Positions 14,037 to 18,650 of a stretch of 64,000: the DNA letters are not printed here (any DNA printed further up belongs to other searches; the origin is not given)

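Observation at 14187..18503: Stand-alone 1438-aa glycosyltransferase with GT-B, coiled coil, GT-A and GT-B in one polypeptide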

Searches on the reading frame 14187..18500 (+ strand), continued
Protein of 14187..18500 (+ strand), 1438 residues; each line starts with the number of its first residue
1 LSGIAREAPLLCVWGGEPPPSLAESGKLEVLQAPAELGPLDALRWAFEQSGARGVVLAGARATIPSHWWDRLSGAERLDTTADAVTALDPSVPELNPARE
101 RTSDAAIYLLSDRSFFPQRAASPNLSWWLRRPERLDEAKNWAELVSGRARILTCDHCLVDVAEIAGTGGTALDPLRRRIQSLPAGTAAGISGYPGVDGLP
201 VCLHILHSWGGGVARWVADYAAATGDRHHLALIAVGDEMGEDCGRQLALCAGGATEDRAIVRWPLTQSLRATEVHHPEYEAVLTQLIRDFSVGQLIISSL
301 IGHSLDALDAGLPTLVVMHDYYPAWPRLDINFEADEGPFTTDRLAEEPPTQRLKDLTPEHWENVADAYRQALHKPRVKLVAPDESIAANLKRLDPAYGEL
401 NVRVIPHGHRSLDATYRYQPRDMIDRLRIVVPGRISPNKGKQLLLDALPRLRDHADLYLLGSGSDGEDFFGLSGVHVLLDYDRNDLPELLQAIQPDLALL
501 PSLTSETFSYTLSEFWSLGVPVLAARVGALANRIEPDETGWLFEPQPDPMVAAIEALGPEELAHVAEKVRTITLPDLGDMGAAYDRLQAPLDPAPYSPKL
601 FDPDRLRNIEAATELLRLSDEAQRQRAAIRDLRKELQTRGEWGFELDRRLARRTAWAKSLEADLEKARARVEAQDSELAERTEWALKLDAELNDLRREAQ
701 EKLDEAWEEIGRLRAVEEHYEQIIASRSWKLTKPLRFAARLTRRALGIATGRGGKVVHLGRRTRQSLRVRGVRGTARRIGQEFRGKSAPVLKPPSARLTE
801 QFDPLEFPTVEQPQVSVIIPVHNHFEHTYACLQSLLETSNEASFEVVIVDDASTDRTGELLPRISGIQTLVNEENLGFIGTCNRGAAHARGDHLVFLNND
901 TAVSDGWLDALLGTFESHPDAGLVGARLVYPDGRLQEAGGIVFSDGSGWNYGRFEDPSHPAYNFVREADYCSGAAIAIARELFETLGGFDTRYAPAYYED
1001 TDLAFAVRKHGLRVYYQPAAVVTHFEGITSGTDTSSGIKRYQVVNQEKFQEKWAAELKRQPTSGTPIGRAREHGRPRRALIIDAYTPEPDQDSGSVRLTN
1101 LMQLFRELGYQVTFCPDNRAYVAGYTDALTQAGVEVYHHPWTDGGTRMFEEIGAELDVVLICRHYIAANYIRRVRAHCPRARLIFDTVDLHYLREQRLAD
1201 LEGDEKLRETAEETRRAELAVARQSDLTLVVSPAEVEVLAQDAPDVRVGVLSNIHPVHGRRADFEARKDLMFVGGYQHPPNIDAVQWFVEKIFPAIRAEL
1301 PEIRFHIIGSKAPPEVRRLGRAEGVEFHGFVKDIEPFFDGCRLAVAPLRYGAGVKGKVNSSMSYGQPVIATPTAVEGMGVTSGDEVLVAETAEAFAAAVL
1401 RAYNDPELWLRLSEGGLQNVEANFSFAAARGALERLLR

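Call 13: find_encoding_contigs(protein=P0082, flank=10000, max_places=2)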
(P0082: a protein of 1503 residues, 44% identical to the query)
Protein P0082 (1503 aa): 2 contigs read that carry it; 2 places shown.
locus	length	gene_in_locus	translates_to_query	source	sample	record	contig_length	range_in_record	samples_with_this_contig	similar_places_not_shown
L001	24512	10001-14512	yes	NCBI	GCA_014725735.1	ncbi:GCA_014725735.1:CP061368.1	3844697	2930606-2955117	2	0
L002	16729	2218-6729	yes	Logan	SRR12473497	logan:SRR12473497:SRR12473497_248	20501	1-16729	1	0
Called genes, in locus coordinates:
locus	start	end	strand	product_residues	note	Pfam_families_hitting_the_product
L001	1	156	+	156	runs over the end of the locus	PF00359:PTS_EIIA_2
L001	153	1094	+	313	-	PF02603:Hpr_kinase_N, PF07475:Hpr_kinase_C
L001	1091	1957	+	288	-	PF03668:RapZ-like_N, PF22740:PapZ_C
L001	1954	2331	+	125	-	PF03610:EIIA-man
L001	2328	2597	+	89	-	PF00381:PTS-HPr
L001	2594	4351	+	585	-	PF05524:PEP-utilisers_N, PF00391:PEP-utilizers, PF02896:PEP-utilizers_C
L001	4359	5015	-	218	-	PF00814:TsaD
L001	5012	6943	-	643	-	PF00270:DEAD (weak), PF13307:Helicase_C_2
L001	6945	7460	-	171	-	PF13428:TPR_14 (weak), PF14559:TPR_19 (weak)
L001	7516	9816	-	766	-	PF14814:UB2H, PF00912:Transgly, PF00905:Transpeptidase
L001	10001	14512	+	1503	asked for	PF13439:Glyco_transf_4 (faint), PF00534:Glycos_transf_1 (weak), PF13692:Glyco_trans_1_4, PF00535:Glycos_transf_2, PF10111:Glyco_tranf_2_2, PF13641:Glyco_tranf_2_3, PF13692:Glyco_trans_1_4, PF13524:Glyco_trans_1_2 (weak)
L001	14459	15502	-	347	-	PF00535:Glycos_transf_2, PF13641:Glyco_tranf_2_3, PF13632:Glyco_trans_2_3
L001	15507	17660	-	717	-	PF13328:HD_4, PF04607:RelA_SpoT, PF02824:TGS, PF19296:RelA_AH, PF28438:RelA_RIS, PF13291:ACT_4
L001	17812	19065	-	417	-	-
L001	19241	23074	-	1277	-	PF00270:DEAD, PF13401:AAA_22 (weak), PF00271:Helicase_C, PF04408:WHD_HA2 (weak), PF21010:HA2_C (weak), PF07717:OB_NTP_bind, PF11898:DUF3418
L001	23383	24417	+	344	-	PF01212:Beta_elim_lyase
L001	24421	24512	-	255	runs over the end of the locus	-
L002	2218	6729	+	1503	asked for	PF13439:Glyco_transf_4 (faint), PF00534:Glycos_transf_1 (weak), PF13692:Glyco_trans_1_4, PF00535:Glycos_transf_2, PF10111:Glyco_tranf_2_2, PF13641:Glyco_tranf_2_3, PF13692:Glyco_trans_1_4, PF13524:Glyco_trans_1_2 (weak)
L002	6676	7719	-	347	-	PF00535:Glycos_transf_2, PF13641:Glyco_tranf_2_3, PF13632:Glyco_trans_2_3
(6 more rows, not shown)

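Call 14: find_encoding_contigs(protein=P0005, flank=10000, max_places=2)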
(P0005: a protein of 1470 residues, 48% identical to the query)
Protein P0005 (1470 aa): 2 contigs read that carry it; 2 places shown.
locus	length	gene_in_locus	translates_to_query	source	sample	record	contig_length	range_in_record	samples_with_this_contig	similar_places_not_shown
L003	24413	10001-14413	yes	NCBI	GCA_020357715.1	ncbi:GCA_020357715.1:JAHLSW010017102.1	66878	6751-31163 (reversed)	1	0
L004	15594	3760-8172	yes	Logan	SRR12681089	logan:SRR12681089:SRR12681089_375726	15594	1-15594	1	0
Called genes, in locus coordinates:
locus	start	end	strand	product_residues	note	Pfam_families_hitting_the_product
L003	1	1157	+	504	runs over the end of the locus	PF02541:Ppx-GppA, PF21447:Ppx-GppA_III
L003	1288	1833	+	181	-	PF01569:PAP2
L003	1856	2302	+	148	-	PF01451:LMWPc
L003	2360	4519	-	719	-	PF05569:Peptidase_M56, PF03544:TonB_C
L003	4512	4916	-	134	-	PF03965:Penicillinase_R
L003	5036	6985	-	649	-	PF00270:DEAD (weak), PF04851:ResIII (faint), PF13307:Helicase_C_2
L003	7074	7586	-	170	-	PF07719:TPR_2 (faint), PF13428:TPR_14 (weak), PF13432:TPR_16 (weak)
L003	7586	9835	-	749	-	PF00912:Transgly, PF00905:Transpeptidase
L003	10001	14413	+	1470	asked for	PF00534:Glycos_transf_1, PF13692:Glyco_trans_1_4, PF00535:Glycos_transf_2, PF10111:Glyco_tranf_2_2, PF13641:Glyco_tranf_2_3, PF00534:Glycos_transf_1, PF13692:Glyco_trans_1_4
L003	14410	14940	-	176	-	PF13302:Acetyltransf_3, PF00583:Acetyltransf_1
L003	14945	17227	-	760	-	PF00069:Pkinase, PF07714:PK_Tyr_Ser-Thr, PF03109:ABC1 (weak)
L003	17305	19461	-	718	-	PF13328:HD_4, PF04607:RelA_SpoT, PF02824:TGS, PF19296:RelA_AH, PF28438:RelA_RIS, PF13291:ACT_4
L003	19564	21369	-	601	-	-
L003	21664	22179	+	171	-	-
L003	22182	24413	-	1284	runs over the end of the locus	PF00270:DEAD, PF13401:AAA_22 (weak), PF00271:Helicase_C, PF21010:HA2_C (weak), PF07717:OB_NTP_bind, PF11898:DUF3418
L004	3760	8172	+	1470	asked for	PF00534:Glycos_transf_1, PF13692:Glyco_trans_1_4, PF00535:Glycos_transf_2, PF10111:Glyco_tranf_2_2, PF13641:Glyco_tranf_2_3, PF00534:Glycos_transf_1, PF13692:Glyco_trans_1_4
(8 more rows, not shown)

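Call 15: find_encoding_contigs(protein=P0009, flank=10000, max_places=2)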
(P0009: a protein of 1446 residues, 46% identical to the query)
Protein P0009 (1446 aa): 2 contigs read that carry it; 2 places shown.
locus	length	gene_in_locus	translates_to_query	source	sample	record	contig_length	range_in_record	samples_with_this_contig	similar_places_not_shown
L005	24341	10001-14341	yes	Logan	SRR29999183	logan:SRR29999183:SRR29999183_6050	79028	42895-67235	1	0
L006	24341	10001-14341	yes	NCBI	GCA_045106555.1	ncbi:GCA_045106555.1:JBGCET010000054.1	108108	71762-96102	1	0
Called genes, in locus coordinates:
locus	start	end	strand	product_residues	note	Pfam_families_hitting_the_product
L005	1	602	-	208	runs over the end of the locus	PF03544:TonB_C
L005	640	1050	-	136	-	PF02472:ExbD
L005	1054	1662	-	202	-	PF01618:MotA_ExbB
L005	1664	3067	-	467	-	PF01618:MotA_ExbB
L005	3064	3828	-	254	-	PF11932:DUF3450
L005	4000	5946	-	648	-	PF05569:Peptidase_M56, PF01435:Peptidase_M48 (faint), PF03544:TonB_C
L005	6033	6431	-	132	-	PF01978:TrmB (weak), PF03965:Penicillinase_R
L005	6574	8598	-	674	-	PF00270:DEAD (weak), PF04851:ResIII (faint), PF13307:Helicase_C_2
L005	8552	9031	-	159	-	PF13428:TPR_14 (faint), PF07719:TPR_2 (faint), PF13432:TPR_16 (weak)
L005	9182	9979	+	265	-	PF14371:DUF4412 (faint)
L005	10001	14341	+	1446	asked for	PF00534:Glycos_transf_1, PF13692:Glyco_trans_1_4, PF00535:Glycos_transf_2, PF10111:Glyco_tranf_2_2, PF13641:Glyco_tranf_2_3, PF13692:Glyco_trans_1_4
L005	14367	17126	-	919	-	PF00069:Pkinase, PF03109:ABC1 (weak), PF07714:PK_Tyr_Ser-Thr, PF07719:TPR_2 (faint)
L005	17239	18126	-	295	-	PF00294:PfkB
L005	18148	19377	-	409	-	PF00067:p450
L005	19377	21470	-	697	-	PF13328:HD_4, PF04607:RelA_SpoT, PF02824:TGS, PF19296:RelA_AH, PF28438:RelA_RIS, PF13291:ACT_4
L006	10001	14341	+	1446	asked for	PF00534:Glycos_transf_1, PF13692:Glyco_trans_1_4, PF00535:Glycos_transf_2, PF10111:Glyco_tranf_2_2, PF13641:Glyco_tranf_2_3, PF13692:Glyco_trans_1_4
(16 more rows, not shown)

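Call 19: search_solved_structures(query=window:14187-18500:+, max_evalue=0.01, show_alignments=0)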
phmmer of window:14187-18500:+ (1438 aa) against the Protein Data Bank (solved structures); distinct sequences matched with E-value up to 0.01: 29.
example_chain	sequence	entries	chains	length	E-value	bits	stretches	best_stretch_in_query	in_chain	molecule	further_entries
6s22_A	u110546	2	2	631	6.8e-08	33.5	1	812-1058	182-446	Polypeptide N-acetylgalactosaminyltransferase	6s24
6p61_A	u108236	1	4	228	1e-07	33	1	812-919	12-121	Glycosyltransferase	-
5hea_A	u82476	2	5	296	1.2e-07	32.7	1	815-912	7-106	Putative glycosyltransferase (GalT1)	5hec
2z87_A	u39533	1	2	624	2.8e-07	31.5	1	804-950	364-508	Chondroitin synthase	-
2z86_A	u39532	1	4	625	2.8e-07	31.5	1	804-950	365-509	Chondroitin synthase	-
6e7i_A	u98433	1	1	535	1.3e-06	29.2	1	810-1058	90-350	Polypeptide N-acetylgalactosaminyltransferase 2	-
6nqt_A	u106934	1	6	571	1.6e-06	29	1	810-1026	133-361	Polypeptide N-acetylgalactosaminyltransferase 2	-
3bcv_A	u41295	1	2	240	1.9e-06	28.7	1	813-906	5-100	Putative glycosyltransferase protein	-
6pxu_A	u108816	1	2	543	2.3e-06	28.5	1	798-1024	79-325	Polypeptide N-acetylgalactosaminyltransferase 12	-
6egs_A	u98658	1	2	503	8.5e-06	26.6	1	810-916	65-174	Polypeptide N-acetylgalactosaminyltransferase 2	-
2ffu_A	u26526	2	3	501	8.7e-06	26.6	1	810-916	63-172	Polypeptide N-acetylgalactosaminyltransferase 2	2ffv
4d0t_A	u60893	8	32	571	1.1e-05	26.2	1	810-915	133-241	POLYPEPTIDE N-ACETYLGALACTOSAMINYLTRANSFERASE 2 | POLYPEPTIDE GALNAC-TRANSFERASE T2 | GALNAC-T2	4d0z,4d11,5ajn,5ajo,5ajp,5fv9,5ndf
4d11_C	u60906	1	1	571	1.1e-05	26.2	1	810-915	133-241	POLYPEPTIDE GALNAC-TRANSFERASE T2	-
9jma_A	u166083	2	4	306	2.1e-05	25.3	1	815-1059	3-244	GalNAc(5)-diNAcBac-PP-undecaprenol beta-1,3-glucosyltransferase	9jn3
8vh7_A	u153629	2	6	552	7.8e-05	23.4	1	812-902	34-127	Heparosan synthase B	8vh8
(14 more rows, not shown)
